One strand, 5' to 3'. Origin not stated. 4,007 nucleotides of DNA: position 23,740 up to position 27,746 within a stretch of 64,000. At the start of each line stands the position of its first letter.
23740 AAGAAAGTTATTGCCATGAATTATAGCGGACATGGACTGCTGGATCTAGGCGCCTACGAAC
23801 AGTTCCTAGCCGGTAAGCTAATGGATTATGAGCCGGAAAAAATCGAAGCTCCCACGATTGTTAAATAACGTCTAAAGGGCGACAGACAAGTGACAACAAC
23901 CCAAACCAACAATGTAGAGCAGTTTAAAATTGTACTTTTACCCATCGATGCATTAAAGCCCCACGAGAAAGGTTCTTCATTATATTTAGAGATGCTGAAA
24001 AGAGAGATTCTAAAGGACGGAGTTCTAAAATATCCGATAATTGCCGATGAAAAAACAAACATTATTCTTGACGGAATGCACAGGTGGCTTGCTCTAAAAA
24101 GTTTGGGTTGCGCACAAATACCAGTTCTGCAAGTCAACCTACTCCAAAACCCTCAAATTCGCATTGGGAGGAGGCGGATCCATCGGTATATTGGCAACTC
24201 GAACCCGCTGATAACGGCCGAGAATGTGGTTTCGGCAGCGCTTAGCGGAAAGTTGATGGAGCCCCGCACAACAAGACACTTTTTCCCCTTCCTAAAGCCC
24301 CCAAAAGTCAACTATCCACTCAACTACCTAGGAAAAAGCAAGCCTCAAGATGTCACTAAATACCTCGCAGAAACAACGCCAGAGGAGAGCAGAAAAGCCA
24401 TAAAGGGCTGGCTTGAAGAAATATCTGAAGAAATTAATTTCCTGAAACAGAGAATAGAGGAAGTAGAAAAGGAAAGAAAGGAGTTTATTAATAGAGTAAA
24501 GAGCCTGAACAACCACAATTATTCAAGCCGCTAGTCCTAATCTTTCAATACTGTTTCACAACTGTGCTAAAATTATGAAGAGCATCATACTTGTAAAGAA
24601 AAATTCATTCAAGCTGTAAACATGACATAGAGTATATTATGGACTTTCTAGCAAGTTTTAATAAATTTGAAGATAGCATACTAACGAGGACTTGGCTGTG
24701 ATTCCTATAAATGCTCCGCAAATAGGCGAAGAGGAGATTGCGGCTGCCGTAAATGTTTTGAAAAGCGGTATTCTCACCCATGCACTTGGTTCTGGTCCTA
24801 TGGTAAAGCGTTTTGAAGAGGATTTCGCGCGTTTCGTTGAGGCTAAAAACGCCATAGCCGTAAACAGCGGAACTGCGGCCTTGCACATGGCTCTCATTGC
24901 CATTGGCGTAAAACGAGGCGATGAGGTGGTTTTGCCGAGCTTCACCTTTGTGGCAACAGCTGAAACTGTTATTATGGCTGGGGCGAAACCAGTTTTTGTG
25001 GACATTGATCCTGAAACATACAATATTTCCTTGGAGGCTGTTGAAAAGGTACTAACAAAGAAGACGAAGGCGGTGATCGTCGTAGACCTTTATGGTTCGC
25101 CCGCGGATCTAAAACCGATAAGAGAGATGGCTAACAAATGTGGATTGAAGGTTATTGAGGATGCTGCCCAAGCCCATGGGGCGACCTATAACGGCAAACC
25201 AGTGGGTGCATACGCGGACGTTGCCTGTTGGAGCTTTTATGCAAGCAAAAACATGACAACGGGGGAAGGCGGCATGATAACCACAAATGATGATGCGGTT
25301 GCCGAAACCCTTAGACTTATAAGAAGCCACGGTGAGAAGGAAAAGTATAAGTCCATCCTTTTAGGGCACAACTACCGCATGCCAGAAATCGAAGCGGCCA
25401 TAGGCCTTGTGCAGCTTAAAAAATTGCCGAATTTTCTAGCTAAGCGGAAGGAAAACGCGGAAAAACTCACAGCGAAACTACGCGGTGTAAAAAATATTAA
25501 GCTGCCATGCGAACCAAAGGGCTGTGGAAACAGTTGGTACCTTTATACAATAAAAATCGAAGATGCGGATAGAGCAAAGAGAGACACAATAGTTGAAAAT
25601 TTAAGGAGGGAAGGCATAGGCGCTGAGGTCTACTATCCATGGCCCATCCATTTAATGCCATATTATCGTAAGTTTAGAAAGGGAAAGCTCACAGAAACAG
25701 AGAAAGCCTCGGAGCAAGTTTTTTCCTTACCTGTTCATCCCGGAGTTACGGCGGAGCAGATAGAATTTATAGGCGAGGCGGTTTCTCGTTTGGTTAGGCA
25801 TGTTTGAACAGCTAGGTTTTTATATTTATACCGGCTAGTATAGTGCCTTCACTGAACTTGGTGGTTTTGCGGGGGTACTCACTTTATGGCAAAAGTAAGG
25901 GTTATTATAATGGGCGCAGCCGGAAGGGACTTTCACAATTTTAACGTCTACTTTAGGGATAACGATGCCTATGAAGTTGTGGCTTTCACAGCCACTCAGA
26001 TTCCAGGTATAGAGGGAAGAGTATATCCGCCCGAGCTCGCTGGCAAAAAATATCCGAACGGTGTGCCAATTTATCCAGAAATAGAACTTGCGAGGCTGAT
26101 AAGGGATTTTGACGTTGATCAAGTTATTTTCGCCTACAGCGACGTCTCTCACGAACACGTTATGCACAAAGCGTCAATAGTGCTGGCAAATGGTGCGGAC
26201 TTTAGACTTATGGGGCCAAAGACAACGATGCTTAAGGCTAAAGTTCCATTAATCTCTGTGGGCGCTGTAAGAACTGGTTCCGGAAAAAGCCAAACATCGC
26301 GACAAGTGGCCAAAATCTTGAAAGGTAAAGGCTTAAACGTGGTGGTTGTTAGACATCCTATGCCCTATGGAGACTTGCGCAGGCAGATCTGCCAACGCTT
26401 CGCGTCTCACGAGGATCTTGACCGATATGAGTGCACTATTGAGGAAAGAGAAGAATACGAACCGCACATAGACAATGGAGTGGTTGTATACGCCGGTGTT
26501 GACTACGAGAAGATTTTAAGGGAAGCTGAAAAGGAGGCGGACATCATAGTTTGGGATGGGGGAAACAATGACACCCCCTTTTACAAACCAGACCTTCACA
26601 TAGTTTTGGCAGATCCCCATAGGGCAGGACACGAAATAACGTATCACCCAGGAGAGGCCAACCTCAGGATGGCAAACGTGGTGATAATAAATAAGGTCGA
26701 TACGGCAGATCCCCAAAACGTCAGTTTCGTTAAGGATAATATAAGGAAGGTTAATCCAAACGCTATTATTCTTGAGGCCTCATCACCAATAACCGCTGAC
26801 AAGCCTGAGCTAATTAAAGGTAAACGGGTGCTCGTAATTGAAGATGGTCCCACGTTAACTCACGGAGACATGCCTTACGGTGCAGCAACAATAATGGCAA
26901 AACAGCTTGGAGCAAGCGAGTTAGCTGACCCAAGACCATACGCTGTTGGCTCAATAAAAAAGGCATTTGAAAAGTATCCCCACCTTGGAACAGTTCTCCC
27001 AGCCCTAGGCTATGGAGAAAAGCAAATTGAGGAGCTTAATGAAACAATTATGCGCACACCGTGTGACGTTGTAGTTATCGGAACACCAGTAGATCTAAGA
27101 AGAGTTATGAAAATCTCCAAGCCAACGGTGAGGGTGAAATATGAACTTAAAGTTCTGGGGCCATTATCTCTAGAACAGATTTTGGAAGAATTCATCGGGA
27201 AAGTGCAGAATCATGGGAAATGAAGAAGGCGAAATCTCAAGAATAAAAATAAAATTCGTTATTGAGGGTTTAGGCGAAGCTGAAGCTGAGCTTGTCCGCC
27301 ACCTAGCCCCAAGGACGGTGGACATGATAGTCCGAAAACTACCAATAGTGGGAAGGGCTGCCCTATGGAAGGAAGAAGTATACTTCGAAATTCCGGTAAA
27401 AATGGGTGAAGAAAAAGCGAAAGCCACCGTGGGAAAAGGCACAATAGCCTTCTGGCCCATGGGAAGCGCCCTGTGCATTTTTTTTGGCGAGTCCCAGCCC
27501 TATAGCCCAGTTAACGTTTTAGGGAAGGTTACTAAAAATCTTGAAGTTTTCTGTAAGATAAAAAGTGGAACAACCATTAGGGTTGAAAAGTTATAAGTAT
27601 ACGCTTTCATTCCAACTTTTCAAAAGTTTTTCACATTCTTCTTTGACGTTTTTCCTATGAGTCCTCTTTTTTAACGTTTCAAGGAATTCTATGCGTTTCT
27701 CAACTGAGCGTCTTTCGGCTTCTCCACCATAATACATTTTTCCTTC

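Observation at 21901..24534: TrpB2 followed by a ParB/Srx-fold gene and preceded by a divergent ACT regulator: candidate serine kinase to O-phosphoserine-dependent tryptophan synthase module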

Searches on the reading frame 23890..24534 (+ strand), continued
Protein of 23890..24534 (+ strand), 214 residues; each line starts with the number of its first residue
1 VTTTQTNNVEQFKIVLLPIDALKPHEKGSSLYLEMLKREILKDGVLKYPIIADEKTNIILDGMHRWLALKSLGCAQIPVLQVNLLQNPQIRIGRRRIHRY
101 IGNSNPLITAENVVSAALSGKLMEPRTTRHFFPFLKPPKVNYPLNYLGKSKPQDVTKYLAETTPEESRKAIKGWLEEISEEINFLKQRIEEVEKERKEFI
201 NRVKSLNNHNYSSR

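Call 84: search_protein_families(library=ncbifam, max_evalue=0.001, proteins=[L054:1398-1916:-, L061:77-580:-, L071:2912-3436:-, L086:1675-2052:+, L086:3881-5188:+, L044:838-2235:+, L071:3903-5204:+])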
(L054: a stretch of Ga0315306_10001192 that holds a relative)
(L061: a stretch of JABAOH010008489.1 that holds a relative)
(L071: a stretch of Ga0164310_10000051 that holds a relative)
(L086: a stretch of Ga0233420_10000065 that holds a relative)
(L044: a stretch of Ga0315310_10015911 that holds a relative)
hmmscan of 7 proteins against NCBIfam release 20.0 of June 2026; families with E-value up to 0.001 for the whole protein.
L054:1398-1916:- (172 aa): 1 family
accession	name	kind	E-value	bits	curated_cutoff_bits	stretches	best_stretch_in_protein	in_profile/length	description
NF053754.1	TrpY_fam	subfamily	3.4e-59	199.6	180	1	7-169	1-163/163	TrpY family transcription regulator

L061:77-580:- (167 aa): 1 family
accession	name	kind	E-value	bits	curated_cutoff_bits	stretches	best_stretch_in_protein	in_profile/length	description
NF053754.1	TrpY_fam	subfamily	5.8e-58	195.5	180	1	2-164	1-163/163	TrpY family transcription regulator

L071:2912-3436:- (174 aa): 1 family
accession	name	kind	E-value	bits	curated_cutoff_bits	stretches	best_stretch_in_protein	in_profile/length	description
NF053754.1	TrpY_fam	subfamily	3.5e-56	189.7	180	1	9-171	2-163/163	TrpY family transcription regulator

L086:1675-2052:+ (125 aa): 2 families
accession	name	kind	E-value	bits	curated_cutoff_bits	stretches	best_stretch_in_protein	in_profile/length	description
TIGR02531.1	yecD_yerC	hypoth_equivalog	7.9e-19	67.9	42.2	1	15-100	3-88/88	YerC/YecD family TrpR-related protein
TIGR01321.1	TrpR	equivalog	1.9e-05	25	67.25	1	26-87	18-80/94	trp operon repressor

L086:3881-5188:+ (435 aa): 24 families
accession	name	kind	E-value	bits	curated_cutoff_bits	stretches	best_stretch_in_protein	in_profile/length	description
NF009057.0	PRK12391.1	equivalog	1.2e-211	703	366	1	6-434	6-430/441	TrpB-like pyridoxal phosphate-dependent enzyme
TIGR01415.1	trpB_rel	hypoth_equivalog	1.4e-195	649.9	518.85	1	14-433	2-419/419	TrpB-like pyridoxal phosphate-dependent enzyme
NF010376.0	PRK13803.1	equivalog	1.6e-50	172.5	819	1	72-431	247-596/600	bifunctional phosphoribosylanthranilate isomerase/tryptophan synthase subunit beta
TIGR00263.1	trpB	equivalog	2.7e-47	161.7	392.45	1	68-425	33-380/385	tryptophan synthase subunit beta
NF010375.0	PRK13802.1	equivalog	1.3e-32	112.8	1386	1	82-426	325-669/695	bifunctional indole-3-glycerol phosphate synthase/tryptophan synthase subunit beta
NF004996.0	PRK06381.1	equivalog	1.4e-14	53.9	266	1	79-188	9-115/319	threonine synthase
NF006050.0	PRK08197.1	equivalog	1.8e-12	46.8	303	1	84-197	81-189/406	threonine synthase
TIGR01139.1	cysK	equivalog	5.1e-12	45.7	350.95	1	83-418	7-290/298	cysteine synthase A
NF006390.0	PRK08639.1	equivalog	4e-11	42.5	421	1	70-304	12-219/418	threonine ammonia-lyase IlvA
TIGR01136.1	cysKM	subfamily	5.3e-11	42.4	344.15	1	84-418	8-291/299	cysteine synthase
NF006094.0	PRK08246.1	subfamily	1.4e-10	41.1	331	1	70-187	10-119/310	serine/threonine dehydratase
TIGR02079.1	THD1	equivalog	9.2e-10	37.8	440.55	1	74-305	7-212/410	threonine ammonia-lyase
TIGR03945.1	PLP_SbnA_fam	equivalog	4.3e-09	35.9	349.95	1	80-185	4-107/304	2,3-diaminopropionate biosynthesis protein SbnA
NF008735.0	PRK11761.1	equivalog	4.4e-09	36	413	1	75-188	4-115/296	cysteine synthase CysM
NF040741.1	ornith_OrtB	equivalog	1.5e-08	33.6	550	1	99-172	81-151/464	2-amino-4-oxopentanoate thiolase subunit OrtB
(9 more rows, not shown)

L044:838-2235:+ (465 aa): 18 families
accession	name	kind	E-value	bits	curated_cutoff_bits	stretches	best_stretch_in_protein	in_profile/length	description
NF009057.0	PRK12391.1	equivalog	1.8e-210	699.1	366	1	5-444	3-440/441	TrpB-like pyridoxal phosphate-dependent enzyme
TIGR01415.1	trpB_rel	hypoth_equivalog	1.9e-192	639.6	518.85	1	15-432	1-418/419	TrpB-like pyridoxal phosphate-dependent enzyme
TIGR00263.1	trpB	equivalog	3.8e-40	138.2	392.45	1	79-425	49-380/385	tryptophan synthase subunit beta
NF010376.0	PRK13803.1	equivalog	5.5e-39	134.5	819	1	79-431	259-596/600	bifunctional phosphoribosylanthranilate isomerase/tryptophan synthase subunit beta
NF010375.0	PRK13802.1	equivalog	8.1e-27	93.6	1386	1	79-426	325-669/695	bifunctional indole-3-glycerol phosphate synthase/tryptophan synthase subunit beta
NF004996.0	PRK06381.1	equivalog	4.4e-12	45.6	266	1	80-188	15-118/319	threonine synthase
NF006390.0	PRK08639.1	equivalog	1.8e-10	40.3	421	1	66-169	11-112/418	threonine ammonia-lyase IlvA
TIGR02079.1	THD1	equivalog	6.6e-10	38.3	440.55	1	70-169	6-103/410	threonine ammonia-lyase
NF006050.0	PRK08197.1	equivalog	1.4e-08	34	303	1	81-194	81-189/406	threonine synthase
NF005292.0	PRK06815.1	equivalog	4.6e-07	29.2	371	1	77-192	18-128/320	threonine/serine dehydratase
TIGR01139.1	cysK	equivalog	2.1e-06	27.2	350.95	1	87-314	11-208/298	cysteine synthase A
TIGR01136.1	cysKM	subfamily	1e-05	25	344.15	1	81-192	8-116/299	cysteine synthase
NF006094.0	PRK08246.1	subfamily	2.1e-05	24.1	331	1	74-202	17-137/310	serine/threonine dehydratase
TIGR03945.1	PLP_SbnA_fam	equivalog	5.5e-05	22.4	349.95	1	87-184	11-109/304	2,3-diaminopropionate biosynthesis protein SbnA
NF045641.2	BHydaspDhtseBhcB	equivalog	0.00015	21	550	0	80-169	20-107/312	beta-hydroxyaspartate dehydratase BhcB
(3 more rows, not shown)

L071:3903-5204:+ (433 aa): 29 families (the best 25 are shown)
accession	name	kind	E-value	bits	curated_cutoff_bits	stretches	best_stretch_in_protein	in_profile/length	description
NF009057.0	PRK12391.1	equivalog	7.4e-206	683.9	366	1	3-431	2-427/441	TrpB-like pyridoxal phosphate-dependent enzyme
TIGR01415.1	trpB_rel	hypoth_equivalog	6.3e-197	654.4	518.85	1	14-431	1-417/419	TrpB-like pyridoxal phosphate-dependent enzyme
NF010376.0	PRK13803.1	equivalog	5.4e-50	170.8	819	1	69-431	250-596/600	bifunctional phosphoribosylanthranilate isomerase/tryptophan synthase subunit beta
TIGR00263.1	trpB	equivalog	7.2e-47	160.3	392.45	1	74-424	45-379/385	tryptophan synthase subunit beta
NF010375.0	PRK13802.1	equivalog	3.9e-37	127.7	1386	1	78-423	323-666/695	bifunctional indole-3-glycerol phosphate synthase/tryptophan synthase subunit beta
TIGR02079.1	THD1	equivalog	8.1e-15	54.5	440.55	2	80-171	15-104/410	threonine ammonia-lyase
NF006390.0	PRK08639.1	equivalog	1.1e-13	51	421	1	80-172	24-114/418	threonine ammonia-lyase IlvA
NF004996.0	PRK06381.1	equivalog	3.3e-13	49.3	266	1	81-187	15-116/319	threonine synthase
TIGR01136.1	cysKM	subfamily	5.2e-13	49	344.15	1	82-417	8-290/299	cysteine synthase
TIGR01139.1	cysK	equivalog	5.9e-13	48.7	350.95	2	82-192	8-115/298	cysteine synthase A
NF005292.0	PRK06815.1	equivalog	5.3e-11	42.1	371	1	80-184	20-119/320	threonine/serine dehydratase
NF006050.0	PRK08197.1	equivalog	4.4e-10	38.9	303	1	72-165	70-162/406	threonine synthase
TIGR01127.1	ilvA_1Cterm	equivalog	2.1e-09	36.8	378.75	1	96-184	13-98/380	threonine ammonia-lyase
NF006094.0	PRK08246.1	subfamily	5.7e-09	35.8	331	1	73-187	15-121/310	serine/threonine dehydratase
NF040741.1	ornith_OrtB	equivalog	2e-08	33.2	550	1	88-159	73-142/464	2-amino-4-oxopentanoate thiolase subunit OrtB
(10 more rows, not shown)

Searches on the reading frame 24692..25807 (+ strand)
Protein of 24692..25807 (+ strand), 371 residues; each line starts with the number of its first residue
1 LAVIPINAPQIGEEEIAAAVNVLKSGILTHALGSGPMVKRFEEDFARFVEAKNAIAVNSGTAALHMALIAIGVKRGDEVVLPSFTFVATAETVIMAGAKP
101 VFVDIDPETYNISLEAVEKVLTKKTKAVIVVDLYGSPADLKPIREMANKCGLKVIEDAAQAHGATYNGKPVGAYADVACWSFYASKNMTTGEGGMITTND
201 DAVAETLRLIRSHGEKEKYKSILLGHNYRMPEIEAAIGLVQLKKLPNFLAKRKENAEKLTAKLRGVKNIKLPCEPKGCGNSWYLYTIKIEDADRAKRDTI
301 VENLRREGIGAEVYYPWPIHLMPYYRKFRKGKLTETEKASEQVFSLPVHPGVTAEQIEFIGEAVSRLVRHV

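Call 3: search_protein_families(library=pfam, proteins=[window:24692-25807:+], max_evalue=0.01)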
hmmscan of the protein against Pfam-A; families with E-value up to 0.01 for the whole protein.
window:24692-25807:+ (371 aa): 6 families
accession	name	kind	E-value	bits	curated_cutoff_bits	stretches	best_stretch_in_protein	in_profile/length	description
PF01041.23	DegT_DnrJ_EryC1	-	1.5e-128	429.5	19.8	1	10-364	2-359/360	DegT/DnrJ/EryC1/StrS aminotransferase family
PF01212.27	Beta_elim_lyase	-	8e-14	52.1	27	1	31-268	27-270/288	Beta-eliminating lyase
PF01053.26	Cys_Met_Meta_PP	-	3.1e-10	39.6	27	1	36-209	52-224/381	Cys/Met metabolism PLP-dependent enzyme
PF00155.27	Aminotran_1_2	-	3.7e-10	40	19.7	1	31-165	37-193/361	Aminotransferase class I and II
PF00266.25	Aminotran_5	-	6.7e-06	25.8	21.5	1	37-163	44-181/371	Aminotransferase class-V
PF01276.26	OKR_DC_1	-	0.0002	20.7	27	1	38-124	68-154/417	Orn/Lys/Arg decarboxylase, major domain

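Call 4: search_protein_families(library=ncbifam, proteins=[window:24692-25807:+], max_evalue=0.01)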
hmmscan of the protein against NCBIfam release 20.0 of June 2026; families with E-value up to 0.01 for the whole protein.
window:24692-25807:+ (371 aa): 59 families (the best 25 are shown)
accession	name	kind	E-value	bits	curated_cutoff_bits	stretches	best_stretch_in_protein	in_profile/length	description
TIGR03588.1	PseC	equivalog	1.6e-102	343.3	423.5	1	4-366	2-378/380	UDP-4-amino-4,6-dideoxy-N-acetyl-beta-L-altrosamine transaminase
NF008658.2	PRK11658.1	equivalog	2e-84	283.4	631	1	3-368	4-377/379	UDP-4-amino-4-deoxy-L-arabinose aminotransferase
TIGR04181.1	NHT_00031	hypoth_equivalog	6e-84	282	420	1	4-347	1-357/359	LegC family aminotransferase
NF008687.0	PRK11706.1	equivalog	1.2e-74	251.3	375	1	4-367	2-373/375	dTDP-4-amino-4,6-dideoxygalactose transaminase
TIGR04427.1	PLP_DesI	equivalog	3.5e-69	233.8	650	1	34-364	50-379/390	dTDP-4-dehydro-6-deoxyglucose aminotransferase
NF011936.0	PRK15407.1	equivalog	2.4e-66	224.2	423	2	8-214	41-251/440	lipopolysaccharide biosynthesis protein RfbH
TIGR02379.1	ECA_wecE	subfamily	1.7e-64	218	434.85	1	3-363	1-370/376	dTDP-4-amino-4,6-dideoxy-D-glucose transaminase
NF041364.1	GntC_guanitoxin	equivalog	1.2e-10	40.9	415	1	44-161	53-177/356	guanitoxin biosynthesis PLP-dependent (S)-gamma-hydroxy-L-arginine cyclodehydratase GntC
NF005817.0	PRK07683.1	equivalog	1.9e-10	40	575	1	52-131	90-168/387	aminotransferase A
NF005816.0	PRK07682.1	equivalog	2.2e-10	39.7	620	1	49-132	87-171/390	aminotransferase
NF004621.0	PRK05957.1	equivalog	4.8e-10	38.7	498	1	49-159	86-201/389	pyridoxal phosphate-dependent aminotransferase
NF041091.1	asp_aminotase_Arch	equivalog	2e-09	36.8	550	1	45-131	81-167/376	aspartate aminotransferase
NF006569.0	PRK09082.1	subfamily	2.2e-09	36.9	420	1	39-131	78-170/386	methionine aminotransferase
NF006488.0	PRK08912.1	equivalog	5e-09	35.6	498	1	51-158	86-187/387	aminotransferase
NF004975.0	PRK06348.1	equivalog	9.5e-09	34.7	549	1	38-131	76-169/384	pyridoxal phosphate-dependent aminotransferase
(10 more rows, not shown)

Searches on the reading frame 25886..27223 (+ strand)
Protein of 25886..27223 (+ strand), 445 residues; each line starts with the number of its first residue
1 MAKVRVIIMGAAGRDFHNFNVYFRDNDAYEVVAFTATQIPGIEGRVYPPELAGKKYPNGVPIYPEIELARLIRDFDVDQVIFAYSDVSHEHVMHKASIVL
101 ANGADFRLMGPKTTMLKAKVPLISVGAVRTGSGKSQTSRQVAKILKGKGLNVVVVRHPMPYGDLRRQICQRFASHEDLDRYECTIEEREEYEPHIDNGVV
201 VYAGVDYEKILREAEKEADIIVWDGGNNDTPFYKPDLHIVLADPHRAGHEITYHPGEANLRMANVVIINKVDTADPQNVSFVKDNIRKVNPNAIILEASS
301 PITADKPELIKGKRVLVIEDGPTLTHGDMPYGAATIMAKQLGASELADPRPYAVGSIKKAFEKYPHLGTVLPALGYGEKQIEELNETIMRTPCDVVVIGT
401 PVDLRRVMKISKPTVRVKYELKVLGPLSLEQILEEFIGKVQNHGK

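Call 3: search_protein_families(library=pfam, proteins=[window:25886-27223:+], max_evalue=0.01)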
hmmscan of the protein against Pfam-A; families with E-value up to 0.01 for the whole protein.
window:25886-27223:+ (445 aa): 3 families
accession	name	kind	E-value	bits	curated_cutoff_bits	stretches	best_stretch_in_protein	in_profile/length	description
PF02492.25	cobW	-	0.00074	19.6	20.7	1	235-296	115-179/180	CobW/HypB/UreG, nucleotide-binding domain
PF09140.17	MipZ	-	0.0036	17.1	20.7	0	123-233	3-115/262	ATPase MipZ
PF02606.20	LpxK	-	0.0097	15.5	27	0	115-155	30-71/328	Tetraacyldisaccharide-1-P 4'-kinase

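Call 4: search_protein_families(library=ncbifam, proteins=[window:25886-27223:+], max_evalue=0.01)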
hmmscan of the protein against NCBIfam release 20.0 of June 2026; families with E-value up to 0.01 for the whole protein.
window:25886-27223:+ (445 aa): 1 family
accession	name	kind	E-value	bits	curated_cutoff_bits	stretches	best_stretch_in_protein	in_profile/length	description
TIGR00073.1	hypB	equivalog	0.0011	18.5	121.2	1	259-300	154-197/217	hydrogenase nickel incorporation protein HypB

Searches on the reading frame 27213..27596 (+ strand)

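Call 3: search_protein_families(library=pfam, proteins=[window:27213-27596:+], max_evalue=0.01)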
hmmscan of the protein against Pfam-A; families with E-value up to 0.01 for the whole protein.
window:27213-27596:+ (127 aa): 2 families
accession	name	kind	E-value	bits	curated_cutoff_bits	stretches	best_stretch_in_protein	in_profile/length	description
PF04126.18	Cyclophil_like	-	3.1e-34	117.8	27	1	12-125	2-120/120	Cyclophilin-like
PF18050.6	Cyclophil_like2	-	8.7e-05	23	22.7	1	40-116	22-106/115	Cyclophilin-like family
